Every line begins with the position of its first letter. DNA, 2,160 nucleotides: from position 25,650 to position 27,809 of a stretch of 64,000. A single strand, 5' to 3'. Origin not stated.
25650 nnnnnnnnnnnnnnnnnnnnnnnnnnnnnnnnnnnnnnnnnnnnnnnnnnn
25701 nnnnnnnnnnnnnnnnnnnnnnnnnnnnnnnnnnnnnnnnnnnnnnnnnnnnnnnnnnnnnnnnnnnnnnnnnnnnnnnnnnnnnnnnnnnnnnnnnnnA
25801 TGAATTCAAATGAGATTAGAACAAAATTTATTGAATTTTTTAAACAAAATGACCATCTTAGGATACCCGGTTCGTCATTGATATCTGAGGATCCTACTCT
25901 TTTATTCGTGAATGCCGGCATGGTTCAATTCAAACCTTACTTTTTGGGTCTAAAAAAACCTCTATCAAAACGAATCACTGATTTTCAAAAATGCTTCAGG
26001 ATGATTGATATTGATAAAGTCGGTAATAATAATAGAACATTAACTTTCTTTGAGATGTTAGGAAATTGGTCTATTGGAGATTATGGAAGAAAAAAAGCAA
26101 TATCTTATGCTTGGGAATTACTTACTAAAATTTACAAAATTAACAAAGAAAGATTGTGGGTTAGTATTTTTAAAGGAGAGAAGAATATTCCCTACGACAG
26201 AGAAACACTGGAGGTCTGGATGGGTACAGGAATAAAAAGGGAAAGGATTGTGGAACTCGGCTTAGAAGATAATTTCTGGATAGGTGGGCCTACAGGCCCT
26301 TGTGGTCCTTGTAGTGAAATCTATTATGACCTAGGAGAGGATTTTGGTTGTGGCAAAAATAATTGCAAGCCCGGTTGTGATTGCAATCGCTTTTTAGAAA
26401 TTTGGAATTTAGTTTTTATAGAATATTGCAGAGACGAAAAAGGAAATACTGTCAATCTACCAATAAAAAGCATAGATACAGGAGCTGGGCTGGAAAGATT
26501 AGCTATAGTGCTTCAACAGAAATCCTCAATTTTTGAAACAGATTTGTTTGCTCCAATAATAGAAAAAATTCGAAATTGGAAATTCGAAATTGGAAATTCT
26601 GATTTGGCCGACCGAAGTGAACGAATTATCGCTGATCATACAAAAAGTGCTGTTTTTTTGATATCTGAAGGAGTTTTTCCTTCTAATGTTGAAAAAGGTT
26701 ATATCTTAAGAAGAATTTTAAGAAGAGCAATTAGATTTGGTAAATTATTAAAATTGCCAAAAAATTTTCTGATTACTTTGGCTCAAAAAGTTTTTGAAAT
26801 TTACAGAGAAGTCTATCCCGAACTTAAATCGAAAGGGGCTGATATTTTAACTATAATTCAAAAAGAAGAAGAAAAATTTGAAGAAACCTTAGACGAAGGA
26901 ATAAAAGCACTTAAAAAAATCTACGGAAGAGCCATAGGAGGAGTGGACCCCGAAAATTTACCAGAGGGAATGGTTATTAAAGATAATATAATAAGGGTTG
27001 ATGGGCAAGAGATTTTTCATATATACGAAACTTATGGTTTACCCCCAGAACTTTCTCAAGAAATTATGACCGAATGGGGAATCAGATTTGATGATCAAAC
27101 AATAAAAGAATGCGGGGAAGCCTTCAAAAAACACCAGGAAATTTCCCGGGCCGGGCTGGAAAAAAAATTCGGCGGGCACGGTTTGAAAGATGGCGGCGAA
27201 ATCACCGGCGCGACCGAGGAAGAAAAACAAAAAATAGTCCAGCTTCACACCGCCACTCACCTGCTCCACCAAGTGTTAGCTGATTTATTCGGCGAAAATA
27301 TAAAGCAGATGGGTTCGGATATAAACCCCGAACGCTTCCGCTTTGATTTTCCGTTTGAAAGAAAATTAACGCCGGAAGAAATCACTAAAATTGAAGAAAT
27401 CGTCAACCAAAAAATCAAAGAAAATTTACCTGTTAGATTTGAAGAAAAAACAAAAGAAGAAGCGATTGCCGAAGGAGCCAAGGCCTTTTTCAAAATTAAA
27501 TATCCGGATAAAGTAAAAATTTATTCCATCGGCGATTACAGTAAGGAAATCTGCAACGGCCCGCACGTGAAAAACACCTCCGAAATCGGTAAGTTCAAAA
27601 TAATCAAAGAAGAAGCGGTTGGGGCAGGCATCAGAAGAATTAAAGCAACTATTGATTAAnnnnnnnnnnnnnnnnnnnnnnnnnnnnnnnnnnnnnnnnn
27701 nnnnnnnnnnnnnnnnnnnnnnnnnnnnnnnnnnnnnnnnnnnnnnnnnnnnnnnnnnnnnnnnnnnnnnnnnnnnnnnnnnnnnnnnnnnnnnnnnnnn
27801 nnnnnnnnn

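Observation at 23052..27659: Low-GC insertion rebuilt alaS: orphan AlaRS 5' fragment, radical-SAM/SPASM enzyme plus HExxH protein, and a compositionally chimeric alaS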

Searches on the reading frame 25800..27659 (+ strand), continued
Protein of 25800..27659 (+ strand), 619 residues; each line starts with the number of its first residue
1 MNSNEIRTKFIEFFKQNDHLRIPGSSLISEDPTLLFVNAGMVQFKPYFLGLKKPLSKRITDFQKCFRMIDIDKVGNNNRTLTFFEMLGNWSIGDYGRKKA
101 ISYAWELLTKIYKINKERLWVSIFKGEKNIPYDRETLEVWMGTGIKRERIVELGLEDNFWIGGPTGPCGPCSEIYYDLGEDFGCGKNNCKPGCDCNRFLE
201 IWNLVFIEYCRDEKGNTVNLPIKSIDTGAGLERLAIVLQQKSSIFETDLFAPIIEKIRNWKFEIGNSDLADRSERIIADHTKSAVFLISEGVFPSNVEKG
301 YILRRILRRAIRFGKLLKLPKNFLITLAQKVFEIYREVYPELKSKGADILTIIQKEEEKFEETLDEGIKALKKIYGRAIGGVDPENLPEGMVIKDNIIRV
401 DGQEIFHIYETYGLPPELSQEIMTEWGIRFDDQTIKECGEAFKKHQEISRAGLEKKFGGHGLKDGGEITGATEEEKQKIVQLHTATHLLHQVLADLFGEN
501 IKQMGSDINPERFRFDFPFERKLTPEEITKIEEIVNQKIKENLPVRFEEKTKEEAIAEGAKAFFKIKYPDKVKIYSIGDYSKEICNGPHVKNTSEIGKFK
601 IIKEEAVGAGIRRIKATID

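Call 14: find_encoding_contigs(protein=P0007, flank=10000, max_places=3)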
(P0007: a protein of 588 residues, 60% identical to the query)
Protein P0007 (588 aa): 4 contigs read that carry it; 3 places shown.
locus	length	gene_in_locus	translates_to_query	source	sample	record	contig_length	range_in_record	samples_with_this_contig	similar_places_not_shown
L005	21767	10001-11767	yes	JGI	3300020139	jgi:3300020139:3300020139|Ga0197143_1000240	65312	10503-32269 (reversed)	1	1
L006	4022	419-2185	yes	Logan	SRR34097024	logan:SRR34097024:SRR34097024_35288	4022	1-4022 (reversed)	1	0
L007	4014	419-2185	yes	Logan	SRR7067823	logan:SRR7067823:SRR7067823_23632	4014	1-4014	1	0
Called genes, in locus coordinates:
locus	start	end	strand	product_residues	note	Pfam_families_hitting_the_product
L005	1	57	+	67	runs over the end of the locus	-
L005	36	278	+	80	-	PF00366:Ribosomal_S17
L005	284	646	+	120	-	PF00238:Ribosomal_L14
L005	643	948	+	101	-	PF22682:Ribosomal_uL24m-like (weak), PF00467:KOW (weak), PF17136:ribosomal_L24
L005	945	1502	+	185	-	PF00281:Ribosomal_L5, PF00673:Ribosomal_L5_C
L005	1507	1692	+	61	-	PF00253:Ribosomal_S14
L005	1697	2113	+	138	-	PF00410:Ribosomal_S8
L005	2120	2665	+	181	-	PF00347:Ribosomal_L6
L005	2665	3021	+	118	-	PF00861:Ribosomal_L18p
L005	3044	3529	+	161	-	PF00333:Ribosomal_S5, PF03719:Ribosomal_S5_C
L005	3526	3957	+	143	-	PF00828:Ribosomal_L27A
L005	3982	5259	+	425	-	PF00344:SecY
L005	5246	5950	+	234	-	PF00406:ADK, PF13207:AAA_17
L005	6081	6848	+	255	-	PF00557:Peptidase_M24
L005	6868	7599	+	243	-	PF00535:Glycos_transf_2, PF10111:Glyco_tranf_2_2 (weak), PF13641:Glyco_tranf_2_3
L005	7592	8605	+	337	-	PF01087:GalP_UDP_transf, PF01230:HIT (faint), PF16268:DUF4921, PF02744:GalP_UDP_tr_C, PF11969:DcpS_C (faint)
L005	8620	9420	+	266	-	PF00121:TIM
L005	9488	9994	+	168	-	PF04308:RNaseH_like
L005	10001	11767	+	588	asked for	PF01411:tRNA-synt_2c, PF07973:tRNA_SAD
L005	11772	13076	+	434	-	PF21110:GlxA (weak)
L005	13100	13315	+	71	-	PF01176:eIF-1a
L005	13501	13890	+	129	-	PF00416:Ribosomal_S13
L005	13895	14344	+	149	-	PF00411:Ribosomal_S11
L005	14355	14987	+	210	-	PF00163:Ribosomal_S4, PF01479:S4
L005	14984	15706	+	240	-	PF13656:RNA_pol_L_2 (faint), PF01193:RNA_pol_L, PF01000:RNA_pol_A_bac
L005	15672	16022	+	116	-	PF01196:Ribosomal_L17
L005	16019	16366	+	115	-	PF00572:Ribosomal_L13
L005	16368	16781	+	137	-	PF00380:Ribosomal_S9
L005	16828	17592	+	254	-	-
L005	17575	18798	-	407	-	-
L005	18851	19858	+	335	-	PF00022:Actin, PF06723:MreB_Mbl, PF00012:HSP70, PF14450:FtsA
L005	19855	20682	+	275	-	PF13177:DNA_pol3_delta2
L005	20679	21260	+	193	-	PF01765:RRF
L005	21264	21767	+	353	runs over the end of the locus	PF02163:Peptidase_M50, PF13180:PDZ_2 (weak)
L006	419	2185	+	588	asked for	PF01411:tRNA-synt_2c, PF07973:tRNA_SAD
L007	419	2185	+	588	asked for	PF01411:tRNA-synt_2c, PF07973:tRNA_SAD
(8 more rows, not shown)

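Call 53: search_protein_families(library=pfam, proteins=[L003:5383-5607:+, L003:5604-5852:+, L003:6312-6863:-, L003:7147-7545:-, L003:4672-5265:+], max_evalue=0.01)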
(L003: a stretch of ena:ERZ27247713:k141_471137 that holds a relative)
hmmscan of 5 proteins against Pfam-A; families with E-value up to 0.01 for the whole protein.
L003:5383-5607:+ (74 aa): 0 families

L003:5604-5852:+ (82 aa): 2 families
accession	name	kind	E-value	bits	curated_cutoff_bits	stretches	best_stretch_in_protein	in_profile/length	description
PF05015.19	HigB-like_toxin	-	0.0015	19.4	27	1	37-73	49-85/91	RelE-like toxin of type II toxin-antitoxin system HigB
PF06769.20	YoeB_toxin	-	0.0036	17.7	27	1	19-81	19-80/80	YoeB-like toxin of bacterial type II toxin-antitoxin system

L003:6312-6863:- (183 aa): 20 families
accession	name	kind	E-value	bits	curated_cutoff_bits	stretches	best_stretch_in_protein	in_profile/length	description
PF13649.12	Methyltransf_25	-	7e-24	84.8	27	1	53-147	1-97/97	Methyltransferase domain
PF08241.18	Methyltransf_11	-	6.8e-18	65.5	21.2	1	54-151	1-95/95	Methyltransferase domain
PF13847.12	Methyltransf_31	-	7e-17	61.9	27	1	48-152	2-110/145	Methyltransferase domain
PF01209.24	Ubie_methyltran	-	2.6e-14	53.6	20.1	1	33-170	33-171/233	ubiE/COQ5 methyltransferase family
PF03848.20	TehB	-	1.9e-12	47.5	20.4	1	39-151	21-132/193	Tellurite resistance protein TehB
PF08242.18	Methyltransf_12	-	4.9e-12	46.9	30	1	54-149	1-98/98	Methyltransferase domain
PF13489.12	Methyltransf_23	-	1.4e-09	38.4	27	1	40-154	15-119/164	Methyltransferase domain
PF05175.20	MTS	-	3.9e-09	36.8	23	1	45-155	27-142/170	Methyltransferase small domain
PF02353.26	CMAS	-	1.7e-07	31.3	27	1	37-152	50-165/273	Mycolic acid cyclopropane synthetase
PF00398.26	RrnaAD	-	6.1e-06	26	24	1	43-140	24-120/263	Ribosomal RNA adenine dimethylase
PF05401.17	NodS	-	2.8e-05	24.5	24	1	50-151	44-144/201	Nodulation protein S (NodS)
PF02475.24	TRM5-TYW2_MTfase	-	5.2e-05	23.7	28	1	21-123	10-115/164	TRM5/TYW2 methyltransferase domain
PF09445.16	Methyltransf_15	-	5.9e-05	23.1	22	1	52-116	3-69/165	RNA cap guanine-N2 methyltransferase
PF01739.24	CheR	-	0.00033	20.6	27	0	108-151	131-173/195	CheR methyltransferase, SAM binding domain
PF06325.19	PrmA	-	0.00066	19.7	22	1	42-150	156-257/296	Ribosomal protein L11 methyltransferase (PrmA)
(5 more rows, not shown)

L003:7147-7545:- (132 aa): 0 families

L003:4672-5265:+ (197 aa): 0 families

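Call 84: find_encoding_contigs(protein=P0003, flank=6000, max_places=3)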
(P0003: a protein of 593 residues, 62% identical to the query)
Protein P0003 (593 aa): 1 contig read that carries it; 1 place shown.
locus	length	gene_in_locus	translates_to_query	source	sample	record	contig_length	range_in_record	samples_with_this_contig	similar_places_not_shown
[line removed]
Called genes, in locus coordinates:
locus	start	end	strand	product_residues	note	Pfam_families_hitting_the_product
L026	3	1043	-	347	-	?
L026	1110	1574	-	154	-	PF13279:4HBT_2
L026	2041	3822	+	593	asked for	PF01411:tRNA-synt_2c, PF07973:tRNA_SAD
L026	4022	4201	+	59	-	-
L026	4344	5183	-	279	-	?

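Call 85: find_encoding_contigs(protein=P0011, flank=6000, max_places=3)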
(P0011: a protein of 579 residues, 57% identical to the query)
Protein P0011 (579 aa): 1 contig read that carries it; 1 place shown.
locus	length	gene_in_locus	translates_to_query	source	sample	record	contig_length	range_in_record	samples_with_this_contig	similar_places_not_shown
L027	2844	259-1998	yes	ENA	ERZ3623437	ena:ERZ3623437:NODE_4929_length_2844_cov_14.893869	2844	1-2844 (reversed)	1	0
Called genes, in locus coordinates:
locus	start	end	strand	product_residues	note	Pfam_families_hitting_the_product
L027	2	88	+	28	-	?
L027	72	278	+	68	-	PF20095:DUF6485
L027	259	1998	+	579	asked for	PF01411:tRNA-synt_2c, PF07973:tRNA_SAD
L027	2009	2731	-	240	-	PF00881:Nitroreductase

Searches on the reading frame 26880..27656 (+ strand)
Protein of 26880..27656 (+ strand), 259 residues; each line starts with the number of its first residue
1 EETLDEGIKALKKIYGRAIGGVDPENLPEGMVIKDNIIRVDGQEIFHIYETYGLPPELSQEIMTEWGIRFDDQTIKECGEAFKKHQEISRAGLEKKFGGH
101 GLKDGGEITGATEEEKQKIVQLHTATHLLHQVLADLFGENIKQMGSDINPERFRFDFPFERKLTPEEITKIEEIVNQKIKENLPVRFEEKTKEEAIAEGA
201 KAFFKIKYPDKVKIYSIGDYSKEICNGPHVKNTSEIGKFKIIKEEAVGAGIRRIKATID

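Call 28: find_homologous_proteins(query=window:26880-27656:+)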
Query window:26880-27656:+ (259 aa): 973 proteins with E <= 0.001 among 1955 candidates; the best 120 are listed.
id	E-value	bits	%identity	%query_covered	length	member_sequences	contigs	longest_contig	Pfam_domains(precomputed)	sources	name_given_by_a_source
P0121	1.6e-100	354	62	100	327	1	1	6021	PF01411.25,PF07973.20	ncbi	ncbi:hypothetical protein AMJ51_01745, partial [Microgenomates bacterium DG_75]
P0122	1.3e-98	348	63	100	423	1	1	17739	PF01411.25,PF07973.20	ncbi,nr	ncbi:alanine--tRNA ligase, partial [Patescibacteria group bacterium]|nr:alanine--tRNA ligase [Patesc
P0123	5.8e-98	346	63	100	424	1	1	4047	PF01411.25,PF07973.20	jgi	jgi:alanyl-tRNA synthetase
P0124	3.6e-97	343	68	91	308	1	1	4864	PF01411.25,PF07973.20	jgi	jgi:alanyl-tRNA synthetase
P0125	2.3e-93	331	63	97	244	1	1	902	PF01411.25,PF07973.20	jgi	jgi:alanyl-tRNA synthetase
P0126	3.7e-77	277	56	98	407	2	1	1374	PF01411.25,PF07973.20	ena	-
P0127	4.1e-75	271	59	85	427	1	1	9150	PF01411.25,PF07973.20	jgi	-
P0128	3.6e-73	264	56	85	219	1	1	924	PF01411.25,PF07973.20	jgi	jgi:alanyl-tRNA synthetase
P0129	4.8e-73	264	51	99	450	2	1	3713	PF01411.25,PF07973.20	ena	-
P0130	7.8e-73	263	58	85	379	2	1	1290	PF01411.25,PF07973.20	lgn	-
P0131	6.5e-72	260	51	99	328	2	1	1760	PF01411.25,PF07973.20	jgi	-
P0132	2.5e-71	258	49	100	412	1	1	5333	PF01411.25,PF07973.20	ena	-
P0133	2.7e-71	258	58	85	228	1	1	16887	PF01411.25,PF07973.20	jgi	jgi:alanyl-tRNA synthetase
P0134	5.0e-71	257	52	99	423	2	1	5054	PF01411.25,PF07973.20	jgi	jgi:alanyl-tRNA synthetase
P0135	5.5e-71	257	59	85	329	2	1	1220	PF01411.25,PF07973.20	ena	-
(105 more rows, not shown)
